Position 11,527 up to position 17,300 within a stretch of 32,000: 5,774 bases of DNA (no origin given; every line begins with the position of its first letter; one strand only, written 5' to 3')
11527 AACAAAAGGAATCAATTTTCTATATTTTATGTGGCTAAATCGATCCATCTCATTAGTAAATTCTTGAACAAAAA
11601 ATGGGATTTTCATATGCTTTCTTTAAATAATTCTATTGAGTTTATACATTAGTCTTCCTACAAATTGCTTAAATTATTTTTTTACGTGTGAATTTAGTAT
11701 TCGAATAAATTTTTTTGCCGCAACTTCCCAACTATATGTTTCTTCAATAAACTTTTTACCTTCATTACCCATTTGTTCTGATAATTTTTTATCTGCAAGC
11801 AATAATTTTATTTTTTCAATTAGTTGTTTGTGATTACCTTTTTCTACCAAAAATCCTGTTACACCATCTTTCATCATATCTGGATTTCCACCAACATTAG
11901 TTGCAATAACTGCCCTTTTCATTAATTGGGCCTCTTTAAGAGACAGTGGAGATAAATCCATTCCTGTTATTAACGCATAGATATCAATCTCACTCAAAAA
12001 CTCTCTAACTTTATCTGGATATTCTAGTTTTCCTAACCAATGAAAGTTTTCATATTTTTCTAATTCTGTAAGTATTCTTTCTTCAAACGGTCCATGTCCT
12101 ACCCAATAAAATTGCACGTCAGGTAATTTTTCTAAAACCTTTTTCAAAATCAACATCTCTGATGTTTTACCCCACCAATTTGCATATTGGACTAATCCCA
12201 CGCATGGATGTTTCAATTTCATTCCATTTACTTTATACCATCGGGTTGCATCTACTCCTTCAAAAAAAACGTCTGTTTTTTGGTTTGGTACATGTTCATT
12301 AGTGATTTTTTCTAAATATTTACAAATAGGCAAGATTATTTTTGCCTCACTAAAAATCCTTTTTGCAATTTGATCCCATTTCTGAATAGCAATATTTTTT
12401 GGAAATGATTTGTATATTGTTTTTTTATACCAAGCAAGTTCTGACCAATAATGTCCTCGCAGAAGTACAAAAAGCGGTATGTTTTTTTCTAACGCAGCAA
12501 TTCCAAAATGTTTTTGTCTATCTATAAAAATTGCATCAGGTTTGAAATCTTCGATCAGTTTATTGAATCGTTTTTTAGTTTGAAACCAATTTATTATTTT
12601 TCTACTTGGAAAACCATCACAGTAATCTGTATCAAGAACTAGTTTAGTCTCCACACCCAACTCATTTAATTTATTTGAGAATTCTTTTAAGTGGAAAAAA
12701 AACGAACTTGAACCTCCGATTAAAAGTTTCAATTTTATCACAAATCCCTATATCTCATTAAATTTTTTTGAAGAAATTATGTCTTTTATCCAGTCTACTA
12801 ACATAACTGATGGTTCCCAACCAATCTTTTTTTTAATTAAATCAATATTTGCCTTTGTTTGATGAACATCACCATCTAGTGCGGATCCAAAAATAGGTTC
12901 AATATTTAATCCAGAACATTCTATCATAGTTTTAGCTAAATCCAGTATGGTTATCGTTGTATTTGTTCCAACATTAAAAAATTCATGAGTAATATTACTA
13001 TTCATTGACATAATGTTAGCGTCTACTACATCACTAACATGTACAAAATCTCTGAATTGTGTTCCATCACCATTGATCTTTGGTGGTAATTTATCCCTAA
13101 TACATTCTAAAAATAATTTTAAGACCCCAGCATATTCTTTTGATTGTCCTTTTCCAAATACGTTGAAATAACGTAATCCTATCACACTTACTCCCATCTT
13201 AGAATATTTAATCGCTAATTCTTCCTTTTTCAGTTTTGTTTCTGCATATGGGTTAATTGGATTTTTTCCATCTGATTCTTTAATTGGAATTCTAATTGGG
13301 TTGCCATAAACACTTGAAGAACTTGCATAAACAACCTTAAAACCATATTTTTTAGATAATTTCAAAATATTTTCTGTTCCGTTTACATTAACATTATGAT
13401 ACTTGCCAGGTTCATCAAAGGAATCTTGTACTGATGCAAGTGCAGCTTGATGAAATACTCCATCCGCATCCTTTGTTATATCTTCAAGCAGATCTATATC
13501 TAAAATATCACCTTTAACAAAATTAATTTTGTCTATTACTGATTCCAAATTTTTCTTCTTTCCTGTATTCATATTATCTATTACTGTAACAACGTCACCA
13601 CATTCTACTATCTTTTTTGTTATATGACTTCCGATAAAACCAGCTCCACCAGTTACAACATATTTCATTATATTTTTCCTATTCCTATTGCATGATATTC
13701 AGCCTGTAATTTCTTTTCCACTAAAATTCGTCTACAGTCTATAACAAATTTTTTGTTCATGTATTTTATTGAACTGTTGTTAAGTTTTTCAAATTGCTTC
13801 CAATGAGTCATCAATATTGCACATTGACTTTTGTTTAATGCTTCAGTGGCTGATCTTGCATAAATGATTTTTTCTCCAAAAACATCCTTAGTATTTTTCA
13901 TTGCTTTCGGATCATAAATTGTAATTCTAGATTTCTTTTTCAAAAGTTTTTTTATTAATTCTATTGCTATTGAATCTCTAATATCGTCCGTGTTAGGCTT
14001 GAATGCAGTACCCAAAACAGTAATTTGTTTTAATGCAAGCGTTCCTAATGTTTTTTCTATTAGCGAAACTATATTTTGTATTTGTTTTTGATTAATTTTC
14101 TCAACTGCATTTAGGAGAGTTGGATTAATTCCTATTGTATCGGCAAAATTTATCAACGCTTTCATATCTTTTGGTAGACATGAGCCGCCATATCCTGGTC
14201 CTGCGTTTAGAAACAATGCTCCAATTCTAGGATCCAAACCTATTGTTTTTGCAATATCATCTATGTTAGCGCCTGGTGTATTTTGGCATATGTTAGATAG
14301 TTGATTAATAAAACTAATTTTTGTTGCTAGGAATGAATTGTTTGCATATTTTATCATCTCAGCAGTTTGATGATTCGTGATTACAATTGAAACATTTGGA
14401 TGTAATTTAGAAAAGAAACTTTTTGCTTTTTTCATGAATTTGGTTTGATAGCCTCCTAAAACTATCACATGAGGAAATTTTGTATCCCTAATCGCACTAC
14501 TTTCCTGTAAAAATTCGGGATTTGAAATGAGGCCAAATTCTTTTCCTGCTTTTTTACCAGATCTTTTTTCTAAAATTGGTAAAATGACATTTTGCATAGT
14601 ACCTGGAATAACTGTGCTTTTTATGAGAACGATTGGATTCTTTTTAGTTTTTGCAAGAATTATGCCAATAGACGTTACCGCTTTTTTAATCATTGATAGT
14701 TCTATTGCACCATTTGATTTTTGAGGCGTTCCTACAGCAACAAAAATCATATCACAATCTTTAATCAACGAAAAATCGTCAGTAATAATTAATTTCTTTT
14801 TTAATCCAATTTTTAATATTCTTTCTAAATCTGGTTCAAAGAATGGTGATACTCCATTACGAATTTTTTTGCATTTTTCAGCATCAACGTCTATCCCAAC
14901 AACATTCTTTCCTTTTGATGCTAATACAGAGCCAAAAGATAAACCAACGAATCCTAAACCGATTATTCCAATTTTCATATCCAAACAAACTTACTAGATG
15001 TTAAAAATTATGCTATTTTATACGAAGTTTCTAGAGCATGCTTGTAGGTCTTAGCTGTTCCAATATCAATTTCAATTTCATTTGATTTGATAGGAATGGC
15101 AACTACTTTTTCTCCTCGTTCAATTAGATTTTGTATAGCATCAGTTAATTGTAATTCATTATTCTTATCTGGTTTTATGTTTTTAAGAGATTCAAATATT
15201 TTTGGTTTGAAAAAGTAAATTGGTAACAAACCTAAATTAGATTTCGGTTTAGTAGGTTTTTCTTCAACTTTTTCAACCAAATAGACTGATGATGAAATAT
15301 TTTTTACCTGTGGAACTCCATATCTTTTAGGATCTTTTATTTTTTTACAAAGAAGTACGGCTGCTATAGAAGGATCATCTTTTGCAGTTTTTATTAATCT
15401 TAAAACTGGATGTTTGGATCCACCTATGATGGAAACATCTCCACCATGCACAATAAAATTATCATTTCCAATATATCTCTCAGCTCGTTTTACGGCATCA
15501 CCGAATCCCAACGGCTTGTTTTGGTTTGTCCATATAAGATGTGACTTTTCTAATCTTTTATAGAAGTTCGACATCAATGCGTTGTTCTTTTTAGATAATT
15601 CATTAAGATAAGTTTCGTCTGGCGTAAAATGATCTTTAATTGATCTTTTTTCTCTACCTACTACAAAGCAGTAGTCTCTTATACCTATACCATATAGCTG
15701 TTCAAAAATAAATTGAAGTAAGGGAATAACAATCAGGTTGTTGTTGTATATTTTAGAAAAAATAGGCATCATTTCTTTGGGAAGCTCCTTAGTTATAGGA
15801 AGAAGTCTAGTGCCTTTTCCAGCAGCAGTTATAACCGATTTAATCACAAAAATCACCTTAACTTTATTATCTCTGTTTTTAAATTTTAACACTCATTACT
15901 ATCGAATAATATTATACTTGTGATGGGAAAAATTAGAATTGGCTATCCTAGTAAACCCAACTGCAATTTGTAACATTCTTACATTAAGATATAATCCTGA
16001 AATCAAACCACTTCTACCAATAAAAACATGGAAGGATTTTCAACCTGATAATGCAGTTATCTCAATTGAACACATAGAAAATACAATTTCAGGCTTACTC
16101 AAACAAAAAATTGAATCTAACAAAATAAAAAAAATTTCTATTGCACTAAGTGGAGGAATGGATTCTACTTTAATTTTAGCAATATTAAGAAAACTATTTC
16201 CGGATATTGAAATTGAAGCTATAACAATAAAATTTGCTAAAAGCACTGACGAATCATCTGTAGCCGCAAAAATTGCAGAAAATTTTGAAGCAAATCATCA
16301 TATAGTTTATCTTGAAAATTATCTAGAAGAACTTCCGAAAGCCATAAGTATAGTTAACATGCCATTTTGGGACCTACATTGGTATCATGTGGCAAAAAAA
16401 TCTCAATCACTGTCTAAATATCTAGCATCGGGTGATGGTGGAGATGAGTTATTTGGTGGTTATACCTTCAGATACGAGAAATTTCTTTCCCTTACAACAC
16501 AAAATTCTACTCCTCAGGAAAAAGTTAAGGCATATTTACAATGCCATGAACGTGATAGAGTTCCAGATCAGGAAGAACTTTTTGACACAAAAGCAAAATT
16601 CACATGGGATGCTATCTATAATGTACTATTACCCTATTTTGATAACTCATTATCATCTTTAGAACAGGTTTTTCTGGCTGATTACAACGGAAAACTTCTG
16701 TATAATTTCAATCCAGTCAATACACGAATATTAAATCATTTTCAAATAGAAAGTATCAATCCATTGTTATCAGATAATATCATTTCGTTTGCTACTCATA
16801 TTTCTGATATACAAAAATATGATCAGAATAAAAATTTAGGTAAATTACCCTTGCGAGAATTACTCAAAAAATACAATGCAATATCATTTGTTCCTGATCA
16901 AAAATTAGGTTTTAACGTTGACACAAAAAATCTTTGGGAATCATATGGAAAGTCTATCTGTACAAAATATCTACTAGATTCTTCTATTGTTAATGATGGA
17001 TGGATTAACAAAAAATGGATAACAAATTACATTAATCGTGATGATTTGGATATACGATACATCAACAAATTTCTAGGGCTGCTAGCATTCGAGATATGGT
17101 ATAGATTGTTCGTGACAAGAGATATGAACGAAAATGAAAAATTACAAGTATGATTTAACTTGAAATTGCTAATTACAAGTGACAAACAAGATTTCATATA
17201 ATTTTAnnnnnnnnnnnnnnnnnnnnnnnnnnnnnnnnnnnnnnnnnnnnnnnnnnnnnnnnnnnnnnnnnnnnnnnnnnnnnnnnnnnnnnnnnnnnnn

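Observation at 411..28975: A ~26-kb phosphonoglycan island: phosphonate synthesis, nucleotide activation, candidate transferases, glycan assembly and the N-glycosylation OST in one locus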

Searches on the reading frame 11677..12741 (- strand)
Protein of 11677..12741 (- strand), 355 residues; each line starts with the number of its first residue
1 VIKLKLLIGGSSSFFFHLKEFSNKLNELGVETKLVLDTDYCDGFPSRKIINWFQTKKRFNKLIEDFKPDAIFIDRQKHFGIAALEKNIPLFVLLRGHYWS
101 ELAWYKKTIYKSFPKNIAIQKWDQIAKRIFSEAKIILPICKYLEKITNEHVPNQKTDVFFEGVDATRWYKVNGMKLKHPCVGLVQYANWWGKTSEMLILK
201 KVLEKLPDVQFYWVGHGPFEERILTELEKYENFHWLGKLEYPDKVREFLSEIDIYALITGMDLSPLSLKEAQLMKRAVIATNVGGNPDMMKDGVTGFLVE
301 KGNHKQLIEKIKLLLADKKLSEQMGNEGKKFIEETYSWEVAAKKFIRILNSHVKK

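Call 4: search_protein_families(library=pfam, proteins=[window:11677-12741:-], max_evalue=0.01)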
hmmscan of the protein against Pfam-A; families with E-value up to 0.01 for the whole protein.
window:11677-12741:- (355 aa): 4 families
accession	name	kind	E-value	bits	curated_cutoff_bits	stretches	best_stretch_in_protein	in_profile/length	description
PF00534.26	Glycos_transf_1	-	3.2e-21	76.1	26.4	1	199-330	37-171/172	Glycosyl transferases group 1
PF13692.12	Glyco_trans_1_4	-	3.1e-19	70.1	27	1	200-317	25-142/142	Glycosyl transferases group 1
PF13439.12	Glyco_transf_4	-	0.0019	18.7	28.5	1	44-167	49-170/170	Glycosyltransferase Family 4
PF13524.12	Glyco_trans_1_2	-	0.0024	18.2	25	1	199-345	6-142/144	Glycosyl transferase-like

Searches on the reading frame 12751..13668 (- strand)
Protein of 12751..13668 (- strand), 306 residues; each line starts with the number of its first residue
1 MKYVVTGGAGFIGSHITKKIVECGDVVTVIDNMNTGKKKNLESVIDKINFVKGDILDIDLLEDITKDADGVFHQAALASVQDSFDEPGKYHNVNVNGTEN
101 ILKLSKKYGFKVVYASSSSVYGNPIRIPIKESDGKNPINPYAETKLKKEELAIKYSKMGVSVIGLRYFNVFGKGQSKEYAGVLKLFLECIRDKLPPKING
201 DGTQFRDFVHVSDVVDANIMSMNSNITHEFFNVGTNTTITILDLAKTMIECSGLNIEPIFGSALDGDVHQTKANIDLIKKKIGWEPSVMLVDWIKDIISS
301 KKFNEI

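Call 4: search_protein_families(library=pfam, proteins=[window:12751-13668:-], max_evalue=0.01)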
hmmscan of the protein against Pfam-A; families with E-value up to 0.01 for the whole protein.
window:12751-13668:- (306 aa): 8 families
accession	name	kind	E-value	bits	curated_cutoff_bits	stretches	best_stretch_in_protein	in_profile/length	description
PF01370.27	Epimerase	-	3.9e-56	190.6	20.9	1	4-234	2-240/240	NAD dependent epimerase/dehydratase family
PF16363.11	GDP_Man_Dehyd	-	1.2e-47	163.4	27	1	5-296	2-331/332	GDP-mannose 4,6 dehydratase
PF01073.25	3Beta_HSD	-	6.2e-26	91.5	22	1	4-222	1-229/280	3-beta hydroxysteroid dehydrogenase/isomerase family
PF04321.23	RmlD_sub_bind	-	3.4e-17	62.9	27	1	1-254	1-233/287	RmlD substrate binding domain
PF02719.21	Polysacc_synt_2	-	3.9e-14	53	20.2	1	4-257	2-252/293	Polysaccharide biosynthesis protein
PF07993.18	NAD_binding_4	-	7.5e-14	51.9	20.1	1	5-216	1-256/258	Male sterility protein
PF13460.12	NAD_binding_10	-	1.9e-07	31.6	27.2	1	7-151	1-130/184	NAD(P)H-binding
PF08659.16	KR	-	8e-06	26.3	22.6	1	3-125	3-145/180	KR domain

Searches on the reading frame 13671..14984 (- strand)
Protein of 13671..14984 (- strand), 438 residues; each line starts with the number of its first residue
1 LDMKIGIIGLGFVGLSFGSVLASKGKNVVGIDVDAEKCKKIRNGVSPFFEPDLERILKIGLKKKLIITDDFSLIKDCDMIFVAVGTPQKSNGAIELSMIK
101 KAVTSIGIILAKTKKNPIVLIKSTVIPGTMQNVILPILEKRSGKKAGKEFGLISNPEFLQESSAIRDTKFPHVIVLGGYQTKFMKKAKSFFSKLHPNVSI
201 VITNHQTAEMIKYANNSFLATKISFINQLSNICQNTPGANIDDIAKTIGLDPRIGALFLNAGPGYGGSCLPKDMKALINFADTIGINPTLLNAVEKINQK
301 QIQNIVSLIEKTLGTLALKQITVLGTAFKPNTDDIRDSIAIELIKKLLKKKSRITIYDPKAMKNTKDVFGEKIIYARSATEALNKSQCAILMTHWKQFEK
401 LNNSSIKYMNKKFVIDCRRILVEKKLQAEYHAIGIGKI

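Call 4: search_protein_families(library=pfam, proteins=[window:13671-14984:-], max_evalue=0.01)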
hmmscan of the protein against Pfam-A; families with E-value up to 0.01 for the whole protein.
window:13671-14984:- (438 aa): 10 families
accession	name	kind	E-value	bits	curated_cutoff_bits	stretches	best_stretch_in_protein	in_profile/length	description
PF03721.20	UDPG_MGDP_dh_N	-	7.8e-48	163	27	1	3-183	1-180/187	UDP-glucose/GDP-mannose dehydrogenase family, NAD binding domain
PF00984.24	UDPG_MGDP_dh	-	1.8e-35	121.3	25.4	1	206-299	1-93/94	UDP-glucose/GDP-mannose dehydrogenase family, central domain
PF03720.21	UDPG_MGDP_dh_C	-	1.6e-27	96.3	30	1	323-421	2-101/103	UDP-glucose/GDP-mannose dehydrogenase family, UDP binding domain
PF03807.23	F420_oxidored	-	8e-11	42.8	21.6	2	4-86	1-69/94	NADP oxidoreductase coenzyme F420-dependent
PF03446.21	NAD_binding_2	-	4.3e-07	30.5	21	1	4-95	1-74/161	NAD binding domain of 6-phosphogluconate dehydrogenase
PF02737.24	3HCDH_N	-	0.00024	21.5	22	1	4-80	1-82/180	3-hydroxyacyl-CoA dehydrogenase, NAD binding domain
PF02254.24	TrkA_N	-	0.0017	19.1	23.8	1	6-45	2-41/116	TrkA-N domain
PF02558.23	ApbA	-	0.0025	17.9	22.2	1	5-90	1-80/150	Ketopantoate reductase PanE/ApbA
PF01210.29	NAD_Gly3P_dh_N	-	0.0051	17.2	23.1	0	4-96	1-89/158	NAD-dependent glycerol-3-phosphate dehydrogenase N-terminus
PF01656.29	CbiA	-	0.0052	17.2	25.4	0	16-339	18-96/125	CobQ/CobB/MinD/ParA nucleotide binding domain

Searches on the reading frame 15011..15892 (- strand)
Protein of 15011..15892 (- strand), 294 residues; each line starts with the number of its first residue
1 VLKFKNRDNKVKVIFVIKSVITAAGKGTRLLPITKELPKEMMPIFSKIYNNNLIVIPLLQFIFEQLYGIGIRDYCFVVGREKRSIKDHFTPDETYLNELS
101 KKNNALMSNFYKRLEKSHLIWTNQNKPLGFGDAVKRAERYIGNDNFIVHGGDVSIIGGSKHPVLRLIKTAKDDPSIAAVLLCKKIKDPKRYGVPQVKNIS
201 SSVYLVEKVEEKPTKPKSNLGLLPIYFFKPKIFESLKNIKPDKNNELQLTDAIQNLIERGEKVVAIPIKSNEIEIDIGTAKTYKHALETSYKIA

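Call 4: search_protein_families(library=pfam, proteins=[window:15011-15892:-], max_evalue=0.01)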
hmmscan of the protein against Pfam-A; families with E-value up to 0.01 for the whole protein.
window:15011-15892:- (294 aa): 1 family
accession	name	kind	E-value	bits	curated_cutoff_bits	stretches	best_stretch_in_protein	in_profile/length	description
PF00483.29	NTP_transferase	-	1.1e-27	97.6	21.2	1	18-286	1-238/245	Nucleotidyl transferase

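Call 7: search_protein_families(library=ncbifam, proteins=[window:15011-15892:-], max_evalue=0.001)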
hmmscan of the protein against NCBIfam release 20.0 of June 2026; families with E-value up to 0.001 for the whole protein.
window:15011-15892:- (294 aa): 23 families
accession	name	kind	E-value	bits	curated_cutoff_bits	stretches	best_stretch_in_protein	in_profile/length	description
TIGR01099.1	galU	equivalog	7.9e-50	169.8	326.8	1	17-283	2-258/261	UTP--glucose-1-phosphate uridylyltransferase GalU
TIGR01208.1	rmlA_long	equivalog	2.4e-39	135.2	320.25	1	18-269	1-215/353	glucose-1-phosphate thymidylyltransferase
TIGR03992.1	Arch_glmU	subfamily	1.2e-34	119.9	292.1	1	18-278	2-215/393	bifunctional sugar-1-phosphate nucleotidylyltransferase/acetyltransferase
NF041313.1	UDPGP_AglF_Halo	equivalog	6.9e-31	107.5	400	2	103-277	57-223/234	UTP--glucose-1-phosphate uridylyltransferase AglF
NF041173.1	Sug_nt_acttase_Thmprot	equivalog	7.1e-23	81.2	600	2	99-279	54-216/405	bifunctional sugar-1-phosphate nucleotidylyltransferase/acetyltransferase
NF012024.0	PRK15480.1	equivalog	1.5e-22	80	588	1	121-282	80-232/292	glucose-1-phosphate thymidylyltransferase RfbA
TIGR01207.1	rmlA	equivalog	3.6e-22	78.8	360.65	2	119-284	74-230/286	glucose-1-phosphate thymidylyltransferase RfbA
NF009928.0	PRK13389.1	equivalog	4.3e-21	75.3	548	1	16-284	8-273/302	UTP--glucose-1-phosphate uridylyltransferase GalU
NF007516.0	PRK10122.1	equivalog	1.5e-19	70.3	534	1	17-265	4-253/297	UTP--glucose-1-phosphate uridylyltransferase GalF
TIGR01105.1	galF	equivalog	3.4e-18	65.8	659.2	1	17-266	4-254/297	GalU regulator GalF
TIGR01173.1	glmU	equivalog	1.7e-13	50.2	366.85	1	19-272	3-218/452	bifunctional UDP-N-acetylglucosamine diphosphorylase/glucosamine-1-phosphate N-acetyltransferase GlmU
NF010934.1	PRK14354.1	equivalog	6.2e-12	44.8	450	1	119-272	64-218/447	bifunctional UDP-N-acetylglucosamine diphosphorylase/glucosamine-1-phosphate N-acetyltransferase GlmU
NF049965.1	GlMnHpPGnyltfHddC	equivalog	3.8e-10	39.8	300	2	18-91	2-66/221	D-glycero-D-manno-heptose 1-phosphate guanosyltransferase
NF052502.1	man1P_GTase_Rv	exception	9.7e-10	37.8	440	1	123-265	78-207/352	mannose-1-phosphate guanylyltransferase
NF010933.0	PRK14353.1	equivalog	8.5e-09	34.5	505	1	119-273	73-226/453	bifunctional UDP-N-acetylglucosamine diphosphorylase/glucosamine-1-phosphate N-acetyltransferase GlmU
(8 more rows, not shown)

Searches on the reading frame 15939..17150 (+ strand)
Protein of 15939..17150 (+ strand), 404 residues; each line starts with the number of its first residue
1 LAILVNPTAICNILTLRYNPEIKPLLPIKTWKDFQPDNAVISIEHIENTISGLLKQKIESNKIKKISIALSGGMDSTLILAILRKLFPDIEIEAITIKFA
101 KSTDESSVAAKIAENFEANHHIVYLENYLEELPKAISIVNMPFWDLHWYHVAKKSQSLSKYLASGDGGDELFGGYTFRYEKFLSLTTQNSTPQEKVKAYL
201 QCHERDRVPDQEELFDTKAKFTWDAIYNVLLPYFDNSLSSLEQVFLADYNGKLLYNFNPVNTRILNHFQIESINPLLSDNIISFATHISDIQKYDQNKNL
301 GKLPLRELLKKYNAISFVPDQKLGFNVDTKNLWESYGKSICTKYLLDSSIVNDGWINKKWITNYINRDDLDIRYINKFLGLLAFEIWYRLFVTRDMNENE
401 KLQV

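Call 4: search_protein_families(library=pfam, proteins=[window:15939-17150:+], max_evalue=0.01)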
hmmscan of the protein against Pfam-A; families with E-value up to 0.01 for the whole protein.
window:15939-17150:+ (404 aa): 5 families
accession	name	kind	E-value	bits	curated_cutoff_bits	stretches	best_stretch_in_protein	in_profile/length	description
PF00733.27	Asn_synthase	-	2.7e-33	116.5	21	1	65-388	19-353/354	Asparagine synthase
PF02540.23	NAD_synthase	-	1.4e-06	28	21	1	49-132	4-88/242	NAD synthase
PF06508.19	QueC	-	7.4e-06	26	22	1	68-126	4-61/210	Queuosine biosynthesis protein QueC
PF01171.26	ATP_bind_3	-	0.00014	22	27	1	66-124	2-61/182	PP-loop family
PF24167.1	DUF7411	-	0.00034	20.7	28.7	1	65-129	2-62/194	Family of unknown function (DUF7411)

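Call 7: search_protein_families(library=ncbifam, proteins=[window:15939-17150:+], max_evalue=0.001)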
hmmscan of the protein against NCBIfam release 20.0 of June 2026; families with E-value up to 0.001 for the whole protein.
window:15939-17150:+ (404 aa): 14 families
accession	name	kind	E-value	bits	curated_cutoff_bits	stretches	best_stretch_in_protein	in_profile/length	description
TIGR01536.1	asn_synth_AEB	equivalog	4.5e-21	75.4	267.1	1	42-312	229-504/517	asparagine synthase (glutamine-hydrolyzing)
TIGR03108.1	eps_aminotran_1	hypoth_equivalog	2.3e-19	69.5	816.9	1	26-180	219-378/628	XrtA/PEP-CTERM system amidotransferase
TIGR03104.1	trio_amidotrans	equivalog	4.2e-14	51.7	570.1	1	35-207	230-404/589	N-acetylglutaminylglutamine amidotransferase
NF006949.0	PRK09431.1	equivalog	6e-11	41.6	499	1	38-179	204-362/554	asparagine synthase B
NF010587.0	PRK13980.1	equivalog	2.6e-08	33.4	255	1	41-136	9-105/267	NAD+ synthase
TIGR00552.1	nadE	equivalog_domain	3.8e-07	29.6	63.65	1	44-130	3-91/251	NAD(+) synthase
TIGR00364.1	TIGR00364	equivalog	2.2e-06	27.4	150.3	1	68-126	3-60/201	7-cyano-7-deazaguanine synthase QueC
TIGR02432.1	lysidine_TilS_N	equivalog_domain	3.6e-06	27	93.6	1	65-126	1-64/189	tRNA lysidine(34) synthetase TilS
NF010588.0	PRK13981.1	equivalog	1.8e-05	23.4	479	1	53-135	275-358/546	NAD+ synthase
TIGR00268.2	TIGR00268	equivalog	3e-05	23.4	150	1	61-127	11-78/259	ATP-dependent sacrificial sulfur transferase LarE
NF011155.0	PRK14561.1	equivalog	6.7e-05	22.7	207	1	65-130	2-63/195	hypothetical protein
NF049949.1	tRNAsynTtuAPyrococ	equivalog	0.0001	21.6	450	1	44-128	28-113/292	tRNA-5-methyluridine(54) 2-sulfurtransferase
NF038212.1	argG_rel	exception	0.00013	20.9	425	1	60-124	11-73/381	argininosuccinate synthase-related protein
NF010368.0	PRK13795.1-3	equivalog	0.00092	17.6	588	0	28-99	214-285/635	hypothetical protein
